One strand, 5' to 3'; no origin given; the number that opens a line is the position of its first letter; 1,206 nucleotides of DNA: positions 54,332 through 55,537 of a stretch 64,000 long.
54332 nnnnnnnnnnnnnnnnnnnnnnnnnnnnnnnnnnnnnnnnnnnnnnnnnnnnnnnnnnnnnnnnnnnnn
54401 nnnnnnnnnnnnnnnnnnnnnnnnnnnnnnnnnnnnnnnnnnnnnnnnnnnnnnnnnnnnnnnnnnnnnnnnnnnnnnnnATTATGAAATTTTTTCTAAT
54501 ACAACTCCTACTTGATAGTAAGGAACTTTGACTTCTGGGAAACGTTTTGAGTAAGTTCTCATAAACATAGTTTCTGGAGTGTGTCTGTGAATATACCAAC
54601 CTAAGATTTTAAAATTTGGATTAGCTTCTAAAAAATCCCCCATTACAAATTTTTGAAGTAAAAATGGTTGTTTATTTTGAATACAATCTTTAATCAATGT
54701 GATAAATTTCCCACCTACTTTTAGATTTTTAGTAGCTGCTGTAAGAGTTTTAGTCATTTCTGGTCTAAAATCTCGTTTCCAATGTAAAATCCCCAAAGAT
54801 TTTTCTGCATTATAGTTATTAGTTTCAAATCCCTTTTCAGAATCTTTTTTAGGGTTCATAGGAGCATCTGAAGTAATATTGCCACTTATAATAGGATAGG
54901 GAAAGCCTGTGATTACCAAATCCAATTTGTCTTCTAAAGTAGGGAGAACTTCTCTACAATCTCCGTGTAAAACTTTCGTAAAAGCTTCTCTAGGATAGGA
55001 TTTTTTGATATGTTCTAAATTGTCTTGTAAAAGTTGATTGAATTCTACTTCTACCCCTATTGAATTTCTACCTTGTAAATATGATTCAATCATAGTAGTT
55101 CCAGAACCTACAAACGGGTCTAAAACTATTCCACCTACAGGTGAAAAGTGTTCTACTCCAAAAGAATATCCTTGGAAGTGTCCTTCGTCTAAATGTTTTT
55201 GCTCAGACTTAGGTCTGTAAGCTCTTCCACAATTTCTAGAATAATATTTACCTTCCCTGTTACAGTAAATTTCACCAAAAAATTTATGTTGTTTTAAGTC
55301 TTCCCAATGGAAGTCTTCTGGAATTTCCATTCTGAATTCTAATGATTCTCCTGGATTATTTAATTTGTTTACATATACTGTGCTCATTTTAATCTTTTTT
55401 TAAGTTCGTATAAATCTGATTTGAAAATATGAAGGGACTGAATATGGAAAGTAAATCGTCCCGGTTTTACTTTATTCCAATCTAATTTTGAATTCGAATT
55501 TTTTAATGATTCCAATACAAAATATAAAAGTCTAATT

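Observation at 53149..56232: Candidate DNA base-hypermodification block: second TS-fold enzyme, permuted MTase-like protein and AsnB-type amidotransferase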

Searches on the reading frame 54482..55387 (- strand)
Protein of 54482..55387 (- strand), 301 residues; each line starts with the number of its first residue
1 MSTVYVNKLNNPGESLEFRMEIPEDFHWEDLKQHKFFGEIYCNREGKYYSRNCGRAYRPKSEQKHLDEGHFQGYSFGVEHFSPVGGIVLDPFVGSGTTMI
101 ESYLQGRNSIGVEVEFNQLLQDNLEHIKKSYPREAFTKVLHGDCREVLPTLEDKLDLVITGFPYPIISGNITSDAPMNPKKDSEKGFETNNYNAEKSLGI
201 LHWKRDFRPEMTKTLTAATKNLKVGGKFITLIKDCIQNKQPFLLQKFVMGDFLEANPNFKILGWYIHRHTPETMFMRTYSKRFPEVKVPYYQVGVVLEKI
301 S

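Call 3: search_protein_families(library=pfam, proteins=[window:54482-55387:-], max_evalue=1)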
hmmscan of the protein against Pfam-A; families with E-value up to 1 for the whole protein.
window:54482-55387:- (301 aa): 3 families
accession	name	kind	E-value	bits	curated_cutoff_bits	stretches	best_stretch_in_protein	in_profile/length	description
PF01555.25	N6_N4_Mtase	-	2.3e-10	41.2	26.7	1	78-115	175-212/221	DNA methylase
PF01170.24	UPF0020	-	0.0021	18.2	22.3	1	86-113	30-58/197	RMKL-like, methyltransferase domain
PF02567.21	PhzC-PhzF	-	0.0069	16.4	27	1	74-112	198-236/281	Phenazine biosynthesis-like protein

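Call 4: search_protein_families(library=phrogs, proteins=[window:54482-55387:-], max_evalue=0.01)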
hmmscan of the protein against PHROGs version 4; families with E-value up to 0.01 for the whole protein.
window:54482-55387:- (301 aa): 10 families
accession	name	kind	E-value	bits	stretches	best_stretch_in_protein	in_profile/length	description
phrog_67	-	other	2.3e-14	54.4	1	78-114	295-331/743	DNA methyltransferase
phrog_498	-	other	1e-06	28.6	1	78-116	372-410/633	DNA methyltransferase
phrog_3008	-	other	2.4e-06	28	1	78-116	163-201/244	DNA methyltransferase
phrog_18146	-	other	4.7e-06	26.8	1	86-116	71-101/452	DNA methyltransferase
phrog_12517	-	unknown function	1.3e-05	25.5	1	79-164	100-188/316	-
phrog_23148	-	unknown function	6.2e-05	24.1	1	75-140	95-162/165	-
phrog_8769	-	other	0.00013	22.7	1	82-115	9-42/71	methyltransferase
phrog_6952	-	other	0.00023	22.1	1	82-121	131-170/181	DNA methyltransferase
phrog_23085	-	unknown function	0.001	19.7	1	76-115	55-94/138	-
phrog_18293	-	other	0.0029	18.5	1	78-116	59-97/119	methyltransferase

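Call 8: search_dna_similar(query=window:54482-55387:-, collection=phages, mode=protein, max_rows=30, max_evalue=0.001)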
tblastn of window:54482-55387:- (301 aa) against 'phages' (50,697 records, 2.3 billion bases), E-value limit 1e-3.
Records with a match: 24; places in all: 24; records where one place covers at least 80% of the query: 0.
Best place of each record, by identity: <60% 24.
By first word of the organism name: Streptococcus 9; Synechococcus 6; Gordonia 5; Serratia 2; Mycobacterium 1; Rhodobacter 1.
By host as written in the record: Gordonia terrae 3612 5; Synechococcus sp. 4; - 2; Mycobacterium smegmatis mc#155 1; Streptococcus dysgalactiae ERR084975 1; Streptococcus constellatus SK1060 1; Streptococcus constellatus C1050 1; Streptococcus constellatus C818 1; and 8 more.
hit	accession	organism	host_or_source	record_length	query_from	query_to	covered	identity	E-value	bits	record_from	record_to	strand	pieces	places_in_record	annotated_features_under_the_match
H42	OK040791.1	Mycobacterium phage Parliament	Mycobacterium smegmatis mc#155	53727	51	166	39%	29.0%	1e-5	53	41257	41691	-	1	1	60: methyltransferase | 59: methyltransferase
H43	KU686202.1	Synechococcus phage S-CAM4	Synechococcus sp.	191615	34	141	36%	28.0%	4e-4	48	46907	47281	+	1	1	putative type II DNA modification enzyme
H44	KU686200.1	Synechococcus phage S-CAM4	Synechococcus sp.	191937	34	141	36%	28.0%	4e-4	48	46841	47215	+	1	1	putative type II DNA modification enzyme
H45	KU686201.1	Synechococcus phage S-CAM4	Synechococcus sp.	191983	34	141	36%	28.0%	4e-4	48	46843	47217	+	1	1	putative type II DNA modification enzyme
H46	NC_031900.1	Synechococcus phage S-CAM4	Synechococcus sp.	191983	34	141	36%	28.0%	4e-4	48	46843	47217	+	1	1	putative type II DNA modification enzyme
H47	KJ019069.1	Synechococcus phage ACG-2014j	-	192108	34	141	36%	28.0%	4e-4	48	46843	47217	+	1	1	DNA adenine methylase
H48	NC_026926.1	Synechococcus phage ACG-2014j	-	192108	34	141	36%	28.0%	4e-4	48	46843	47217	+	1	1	DNA adenine methylase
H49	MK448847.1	Streptococcus phage Javan124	Streptococcus dysgalactiae ERR084975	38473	26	115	30%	30.0%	3e-4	48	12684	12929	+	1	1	adenine-specific methyltransferase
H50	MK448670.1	Streptococcus phage Javan113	Streptococcus constellatus SK1060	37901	26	115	30%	28.9%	1e-3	47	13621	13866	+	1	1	adenine-specific methyltransferase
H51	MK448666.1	Streptococcus phage Javan101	Streptococcus constellatus C1050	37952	26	115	30%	28.9%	1e-3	47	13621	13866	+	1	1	adenine-specific methyltransferase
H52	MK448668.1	Streptococcus phage Javan107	Streptococcus constellatus C818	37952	26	115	30%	28.9%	1e-3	47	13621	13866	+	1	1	adenine-specific methyltransferase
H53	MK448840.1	Streptococcus phage Javan104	Streptococcus constellatus C232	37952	26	115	30%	28.9%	1e-3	47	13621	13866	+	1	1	adenine-specific methyltransferase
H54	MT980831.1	Serratia phage vB_SmaS-Smarc2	Serratia marcescens 8927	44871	83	131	16%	51.0%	6e-5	50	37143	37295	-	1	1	DNA methyltransferase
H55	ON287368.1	Serratia phage vB_SmaM-ChibiTotoro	Serratia marcescens LVF3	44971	83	131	16%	51.0%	6e-5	50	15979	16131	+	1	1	site-specific DNA-methyltransferase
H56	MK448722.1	Streptococcus phage Javan269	Streptococcus infantis SK970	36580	58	115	19%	39.7%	6e-4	47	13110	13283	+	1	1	adenine-specific methyltransferase (x2)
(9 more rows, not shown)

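Call 12: find_related_loci(query=window:54482-55387:-, collection=viral_contigs, flank=6000)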
Query window:54482-55387:- (301 aa) in viral_contigs; peptide patterns used: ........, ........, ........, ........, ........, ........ (x = any residue, [..] = any of these).
19 stretches matched a pattern; 7 encode a relative of the query (tblastn E <= 1e-3); 7 distinct loci.
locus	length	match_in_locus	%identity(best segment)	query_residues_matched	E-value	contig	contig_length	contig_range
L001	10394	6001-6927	69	1-301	6e-146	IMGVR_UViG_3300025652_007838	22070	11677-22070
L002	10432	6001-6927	69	1-301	6e-146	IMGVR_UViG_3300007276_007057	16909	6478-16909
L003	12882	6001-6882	47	5-299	3e-86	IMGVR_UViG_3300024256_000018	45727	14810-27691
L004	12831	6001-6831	40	14-299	4e-63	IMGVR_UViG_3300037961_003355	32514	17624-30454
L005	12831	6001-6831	39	14-301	1e-57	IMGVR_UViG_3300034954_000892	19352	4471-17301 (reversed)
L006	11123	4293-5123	39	14-301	1e-57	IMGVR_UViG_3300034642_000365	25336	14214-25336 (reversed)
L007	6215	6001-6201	49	14-82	4e-15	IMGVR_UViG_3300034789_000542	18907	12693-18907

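Call 27: find_homologous_proteins(query=window:54482-55387:-, max_evalue=0.001)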
Query window:54482-55387:- (301 aa): 74 proteins with E <= 0.001 among 574 candidates.
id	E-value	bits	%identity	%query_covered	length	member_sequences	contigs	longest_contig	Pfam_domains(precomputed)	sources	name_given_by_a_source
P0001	1.5e-207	706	100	100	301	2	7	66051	PF01555.25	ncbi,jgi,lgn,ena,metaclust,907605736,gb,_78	metaclust:\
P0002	3.8e-141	488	69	99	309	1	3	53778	PF01555.25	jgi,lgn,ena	-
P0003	1.1e-139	483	69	99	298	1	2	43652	PF01170.25,PF01555.25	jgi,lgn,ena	-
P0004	1.9e-130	453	65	99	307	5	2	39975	PF01555.25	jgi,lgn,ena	jgi:DNA modification methylase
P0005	2.1e-121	423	63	99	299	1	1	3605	PF01555.25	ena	-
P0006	3.4e-98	347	55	98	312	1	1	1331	PF01555.25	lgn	-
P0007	5.0e-86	307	74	63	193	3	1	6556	PF01555.25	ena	-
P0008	2.4e-85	305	48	96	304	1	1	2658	PF01555.25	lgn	-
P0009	1.9e-82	295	61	71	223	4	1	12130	PF01555.25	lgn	-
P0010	4.7e-81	291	47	98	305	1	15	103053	PF01555.25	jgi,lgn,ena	jgi:hypothetical protein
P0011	4.2e-78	281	49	96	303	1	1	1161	PF01555.25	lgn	-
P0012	2.7e-74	268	44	96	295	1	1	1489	PF01555.25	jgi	jgi:DNA modification methylase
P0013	7.6e-70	254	44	95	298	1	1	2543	PF01555.25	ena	-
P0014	2.7e-61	226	43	95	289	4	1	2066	PF01555.25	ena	-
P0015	3.9e-61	225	42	99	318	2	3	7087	PF01555.25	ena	-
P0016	3.3e-60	222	39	94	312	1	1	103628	PF01555.25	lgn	-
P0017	6.0e-54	202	40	94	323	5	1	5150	PF01555.25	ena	-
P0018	1.4e-49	187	39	98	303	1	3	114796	PF01555.25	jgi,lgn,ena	-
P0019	1.5e-49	187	36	94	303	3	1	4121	PF01555.25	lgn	-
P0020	4.2e-9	54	63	13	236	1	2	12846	PF01555.25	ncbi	-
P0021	1.1e-8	53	55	13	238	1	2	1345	PF01170.25,PF01555.25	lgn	-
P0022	1.9e-8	52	51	14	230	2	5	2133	PF01555.25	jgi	jgi:DNA modification methylase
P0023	2.7e-8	52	46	17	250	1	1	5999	PF01555.25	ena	-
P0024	3.6e-8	51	53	13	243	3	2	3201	PF01555.25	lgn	-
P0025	5.2e-8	51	42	17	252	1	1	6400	PF01170.25,PF01555.25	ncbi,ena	-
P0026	5.4e-8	51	55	10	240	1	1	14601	PF01170.25,PF01555.25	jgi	jgi:site-specific DNA-methyltransferase (adenine-specific)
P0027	1.1e-7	50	61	10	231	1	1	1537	PF01555.25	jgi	-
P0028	1.3e-7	49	56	11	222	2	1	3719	PF01555.25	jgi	-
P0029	4.8e-7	48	53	11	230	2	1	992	PF01555.25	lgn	-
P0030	5.5e-7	47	56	11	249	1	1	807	PF01555.25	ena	-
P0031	6.3e-7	47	39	18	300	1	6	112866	PF01555.25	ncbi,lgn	-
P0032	7.2e-7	47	41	22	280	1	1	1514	PF01170.25,PF01555.25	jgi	jgi:site-specific DNA-methyltransferase (adenine-specific)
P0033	8.9e-7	47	49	15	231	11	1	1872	PF01555.25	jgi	-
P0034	1.0e-6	47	55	10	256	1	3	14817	PF01170.25,PF01555.25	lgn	-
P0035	1.4e-6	46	60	10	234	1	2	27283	PF01555.25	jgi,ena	jgi:site-specific DNA-methyltransferase (adenine-specific)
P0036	1.4e-6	46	58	12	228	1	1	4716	PF01555.25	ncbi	-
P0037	1.5e-6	46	55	13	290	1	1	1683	PF01555.25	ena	-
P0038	1.6e-6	46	54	13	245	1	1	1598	PF01555.25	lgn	-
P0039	1.7e-6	46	60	10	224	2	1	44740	PF01555.25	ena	-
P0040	1.8e-6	46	59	11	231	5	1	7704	PF01555.25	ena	-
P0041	1.8e-6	46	47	13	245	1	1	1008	PF01170.25,PF01555.25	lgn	-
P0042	2.2e-6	45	35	21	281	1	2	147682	PF03602.22,PF01555.25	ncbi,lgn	-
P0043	2.5e-6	45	66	13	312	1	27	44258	PF01555.25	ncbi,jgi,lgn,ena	jgi:site-specific DNA-methyltransferase (adenine-specific)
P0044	4.9e-6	44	53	13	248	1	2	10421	PF01555.25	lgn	-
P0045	6.2e-6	44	46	16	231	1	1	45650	PF01170.25,PF01555.25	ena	-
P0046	1.2e-5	43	56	11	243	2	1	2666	PF01555.25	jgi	jgi:site-specific DNA-methyltransferase (adenine-specific)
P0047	1.3e-5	43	63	13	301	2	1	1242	PF01555.25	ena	-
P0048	1.9e-5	42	71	9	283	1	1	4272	PF01555.25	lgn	-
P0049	2.1e-5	42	37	26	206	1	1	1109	PF01555.25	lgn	-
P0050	2.3e-5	42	58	12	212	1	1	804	PF01555.25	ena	-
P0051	3.8e-5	41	55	10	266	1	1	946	PF01555.25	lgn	-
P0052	3.9e-5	41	61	10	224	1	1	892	PF01555.25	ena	-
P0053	4.3e-5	41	56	12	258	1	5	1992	PF01170.25,PF01555.25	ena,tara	tara:strand:- start:87 stop:863 length:777 start_codon:yes stop_codon:yes gene_type:complete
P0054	4.7e-5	41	58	10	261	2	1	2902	PF01555.25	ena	-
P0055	4.8e-5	41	56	12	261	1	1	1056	PF01555.25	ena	-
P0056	5.1e-5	41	57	10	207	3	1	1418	PF01555.25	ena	-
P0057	5.9e-5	41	57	10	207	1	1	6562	PF01555.25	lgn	-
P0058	6.3e-5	41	53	12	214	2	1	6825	PF01555.25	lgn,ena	-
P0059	1.3e-4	40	55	13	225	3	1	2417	PF01555.25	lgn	-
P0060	1.7e-4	39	66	13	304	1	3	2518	PF01170.25,PF01555.25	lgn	-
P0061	1.7e-4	39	60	10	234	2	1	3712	PF01555.25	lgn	-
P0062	1.9e-4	39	55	10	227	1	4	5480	PF01170.25,PF01555.25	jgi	jgi:site-specific DNA-methyltransferase (adenine-specific)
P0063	3.3e-4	38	43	15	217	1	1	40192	PF01555.25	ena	-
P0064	3.3e-4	38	45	13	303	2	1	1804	PF01555.25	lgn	-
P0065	3.5e-4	38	54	12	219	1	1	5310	PF01555.25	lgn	-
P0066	4.2e-4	38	61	9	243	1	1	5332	PF01555.25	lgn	-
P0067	4.3e-4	38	45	13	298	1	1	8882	PF01555.25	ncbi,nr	ncbi:MAG TPA: site-specific DNA-methyltransferase [Blastocatellia bacterium]|nr:site-specific DNA-me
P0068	4.9e-4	38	68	13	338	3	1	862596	PF01170.25,PF01555.25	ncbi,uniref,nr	ncbi:DNA-methyltransferase [Bacilliculturomica massiliensis]|uniref:DNA-methyltransferase n=1 Tax=Ba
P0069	6.4e-4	37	50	10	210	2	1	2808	PF01555.25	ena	-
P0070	7.1e-4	37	57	10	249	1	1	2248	PF01555.25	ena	-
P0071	9.0e-4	37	43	14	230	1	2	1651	PF01555.25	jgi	jgi:site-specific DNA-methyltransferase (adenine-specific)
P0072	9.0e-4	37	44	17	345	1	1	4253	PF01555.25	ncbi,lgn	ncbi:MAG: DNA-methyltransferase [Candidatus Hodarchaeota archaeon]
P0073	9.2e-4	37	33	19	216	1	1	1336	PF01555.25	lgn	-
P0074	9.4e-4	37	60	10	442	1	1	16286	PF03602.22,PF13649.13,PF08241.19,PF01555.25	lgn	-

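Call 29: find_encoding_contigs(protein=P0016, flank=8000, max_places=2)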
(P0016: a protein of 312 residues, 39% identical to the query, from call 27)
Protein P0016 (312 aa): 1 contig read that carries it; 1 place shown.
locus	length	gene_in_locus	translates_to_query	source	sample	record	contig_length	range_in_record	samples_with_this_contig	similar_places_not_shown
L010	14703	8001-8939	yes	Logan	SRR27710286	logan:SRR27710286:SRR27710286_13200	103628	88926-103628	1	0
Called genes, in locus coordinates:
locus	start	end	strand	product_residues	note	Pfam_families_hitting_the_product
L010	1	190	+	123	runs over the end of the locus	PF10686:YAcAr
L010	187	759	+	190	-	PF16473:Rv2179c-like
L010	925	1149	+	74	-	-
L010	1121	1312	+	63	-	-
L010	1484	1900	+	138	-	-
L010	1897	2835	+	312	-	-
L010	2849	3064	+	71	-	PF11753:DUF3310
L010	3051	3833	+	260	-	PF13585:CHU_C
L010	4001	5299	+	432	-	PF00535:Glycos_transf_2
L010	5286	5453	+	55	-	-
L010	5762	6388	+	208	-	-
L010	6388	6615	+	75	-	-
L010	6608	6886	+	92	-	-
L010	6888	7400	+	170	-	-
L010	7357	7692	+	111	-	-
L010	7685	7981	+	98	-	PF19905:DUF6378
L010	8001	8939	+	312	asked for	PF01555:N6_N4_Mtase (weak)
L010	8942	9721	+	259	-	PF00303:Thymidylat_synt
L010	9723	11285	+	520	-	PF13537:GATase_7 (weak), PF00733:Asn_synthase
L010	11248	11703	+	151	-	PF00383:dCMP_cyt_deam_1, PF14437:MafB19-deam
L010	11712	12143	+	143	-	PF08761:dUTPase_2 (faint)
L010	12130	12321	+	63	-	-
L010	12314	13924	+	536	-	-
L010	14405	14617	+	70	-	-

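Call 30: find_encoding_contigs(protein=P0018, flank=8000, max_places=2)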
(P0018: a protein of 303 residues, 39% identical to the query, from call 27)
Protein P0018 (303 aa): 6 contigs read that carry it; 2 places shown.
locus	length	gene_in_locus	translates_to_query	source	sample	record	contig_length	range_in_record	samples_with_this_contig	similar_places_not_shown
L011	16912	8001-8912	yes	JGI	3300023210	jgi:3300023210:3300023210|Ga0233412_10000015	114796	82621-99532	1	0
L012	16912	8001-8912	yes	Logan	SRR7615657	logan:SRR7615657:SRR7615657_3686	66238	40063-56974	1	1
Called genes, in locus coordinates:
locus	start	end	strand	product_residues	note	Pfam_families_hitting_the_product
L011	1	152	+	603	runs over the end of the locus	-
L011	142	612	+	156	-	-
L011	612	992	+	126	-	-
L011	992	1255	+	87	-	-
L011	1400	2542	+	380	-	PF13692:Glyco_trans_1_4 (weak), PF00534:Glycos_transf_1 (weak)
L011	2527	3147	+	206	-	PF01966:HD (weak)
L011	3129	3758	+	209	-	PF01541:GIY-YIG, PF20987:I-TevI_DNA-bd (faint), PF13518:HTH_28 (faint), PF00376:MerR (faint)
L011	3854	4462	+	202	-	PF04991:LicD (weak)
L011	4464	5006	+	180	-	PF00685:Sulfotransfer_1 (weak)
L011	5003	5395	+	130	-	PF01467:CTP_transf_like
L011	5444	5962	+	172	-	-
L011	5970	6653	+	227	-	PF00303:Thymidylat_synt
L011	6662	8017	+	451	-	PF13537:GATase_7, PF00733:Asn_synthase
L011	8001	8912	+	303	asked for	PF01555:N6_N4_Mtase (faint)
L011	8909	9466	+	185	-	-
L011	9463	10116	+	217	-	PF02511:Thy1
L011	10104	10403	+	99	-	-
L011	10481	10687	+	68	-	-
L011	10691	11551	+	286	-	PF01145:Band_7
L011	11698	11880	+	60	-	-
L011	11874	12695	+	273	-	PF10127:RlaP (weak)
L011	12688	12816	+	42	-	-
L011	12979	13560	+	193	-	-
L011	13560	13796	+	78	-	-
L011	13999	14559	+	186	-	PF04308:RNaseH_like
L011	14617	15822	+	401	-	-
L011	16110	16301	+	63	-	-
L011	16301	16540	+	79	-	-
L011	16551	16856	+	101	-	-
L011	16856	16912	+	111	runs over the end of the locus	-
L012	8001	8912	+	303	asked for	PF01555:N6_N4_Mtase (faint)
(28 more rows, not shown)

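Call 51: search_solved_structures(query=A3, max_evalue=1, show_alignments=3)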
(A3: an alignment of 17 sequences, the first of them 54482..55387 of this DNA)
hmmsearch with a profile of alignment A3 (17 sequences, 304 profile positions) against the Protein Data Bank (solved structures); distinct sequences matched with E-value up to 1: 29.
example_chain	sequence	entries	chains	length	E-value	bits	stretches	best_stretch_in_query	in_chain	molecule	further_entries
2zie_A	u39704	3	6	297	9.2e-13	51.1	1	79-121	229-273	Putative modification methylase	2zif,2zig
5hek_A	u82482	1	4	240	2e-08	36.9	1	79-130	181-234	Adenine specific DNA methyltransferase (DpnA)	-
5hfj_A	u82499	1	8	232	4.7e-08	35.7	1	79-122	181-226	Adenine specific DNA methyltransferase (DpnA)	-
6pbd_A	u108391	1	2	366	2.2e-07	33.5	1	81-126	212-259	Modification methylase CcrMI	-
8s9n_A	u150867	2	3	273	4.1e-07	32.6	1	81-132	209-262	DNA cytosine-N4 methyltransferase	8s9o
8s9m_A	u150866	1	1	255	6.1e-07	32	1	81-132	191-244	DNA cytosine-N4 methyltransferase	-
8vyd_A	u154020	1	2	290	1.6e-06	30.6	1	84-179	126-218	SAM-dependent methyltransferase, UPF0020 family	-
8urk_A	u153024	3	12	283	2.8e-06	29.9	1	83-128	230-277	Methyltransferase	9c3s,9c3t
9c3u_A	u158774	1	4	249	3.7e-06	29.4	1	83-126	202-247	Methyltransferase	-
3tlj_A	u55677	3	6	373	5.5e-06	28.9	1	85-174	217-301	tRNA (guanine N2-)-methyltransferase Trm14 | Crystal structure of Trm14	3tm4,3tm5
1g60_A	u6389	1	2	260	0.00023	23.6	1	80-123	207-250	Adenine-specific Methyltransferase MboIIA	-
2fhp_A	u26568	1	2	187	0.00034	23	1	86-174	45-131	methylase, putative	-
1boo_A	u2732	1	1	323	0.0024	20.2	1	77-148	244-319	PROTEIN (N-4 CYTOSINE-SPECIFIC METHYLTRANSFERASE PVU II)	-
1nw8_A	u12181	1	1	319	0.0048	19.2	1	79-145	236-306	MODIFICATION METHYLASE RSRI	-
1eg2_A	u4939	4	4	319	0.0052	19.1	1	79-145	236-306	MODIFICATION METHYLASE RSRI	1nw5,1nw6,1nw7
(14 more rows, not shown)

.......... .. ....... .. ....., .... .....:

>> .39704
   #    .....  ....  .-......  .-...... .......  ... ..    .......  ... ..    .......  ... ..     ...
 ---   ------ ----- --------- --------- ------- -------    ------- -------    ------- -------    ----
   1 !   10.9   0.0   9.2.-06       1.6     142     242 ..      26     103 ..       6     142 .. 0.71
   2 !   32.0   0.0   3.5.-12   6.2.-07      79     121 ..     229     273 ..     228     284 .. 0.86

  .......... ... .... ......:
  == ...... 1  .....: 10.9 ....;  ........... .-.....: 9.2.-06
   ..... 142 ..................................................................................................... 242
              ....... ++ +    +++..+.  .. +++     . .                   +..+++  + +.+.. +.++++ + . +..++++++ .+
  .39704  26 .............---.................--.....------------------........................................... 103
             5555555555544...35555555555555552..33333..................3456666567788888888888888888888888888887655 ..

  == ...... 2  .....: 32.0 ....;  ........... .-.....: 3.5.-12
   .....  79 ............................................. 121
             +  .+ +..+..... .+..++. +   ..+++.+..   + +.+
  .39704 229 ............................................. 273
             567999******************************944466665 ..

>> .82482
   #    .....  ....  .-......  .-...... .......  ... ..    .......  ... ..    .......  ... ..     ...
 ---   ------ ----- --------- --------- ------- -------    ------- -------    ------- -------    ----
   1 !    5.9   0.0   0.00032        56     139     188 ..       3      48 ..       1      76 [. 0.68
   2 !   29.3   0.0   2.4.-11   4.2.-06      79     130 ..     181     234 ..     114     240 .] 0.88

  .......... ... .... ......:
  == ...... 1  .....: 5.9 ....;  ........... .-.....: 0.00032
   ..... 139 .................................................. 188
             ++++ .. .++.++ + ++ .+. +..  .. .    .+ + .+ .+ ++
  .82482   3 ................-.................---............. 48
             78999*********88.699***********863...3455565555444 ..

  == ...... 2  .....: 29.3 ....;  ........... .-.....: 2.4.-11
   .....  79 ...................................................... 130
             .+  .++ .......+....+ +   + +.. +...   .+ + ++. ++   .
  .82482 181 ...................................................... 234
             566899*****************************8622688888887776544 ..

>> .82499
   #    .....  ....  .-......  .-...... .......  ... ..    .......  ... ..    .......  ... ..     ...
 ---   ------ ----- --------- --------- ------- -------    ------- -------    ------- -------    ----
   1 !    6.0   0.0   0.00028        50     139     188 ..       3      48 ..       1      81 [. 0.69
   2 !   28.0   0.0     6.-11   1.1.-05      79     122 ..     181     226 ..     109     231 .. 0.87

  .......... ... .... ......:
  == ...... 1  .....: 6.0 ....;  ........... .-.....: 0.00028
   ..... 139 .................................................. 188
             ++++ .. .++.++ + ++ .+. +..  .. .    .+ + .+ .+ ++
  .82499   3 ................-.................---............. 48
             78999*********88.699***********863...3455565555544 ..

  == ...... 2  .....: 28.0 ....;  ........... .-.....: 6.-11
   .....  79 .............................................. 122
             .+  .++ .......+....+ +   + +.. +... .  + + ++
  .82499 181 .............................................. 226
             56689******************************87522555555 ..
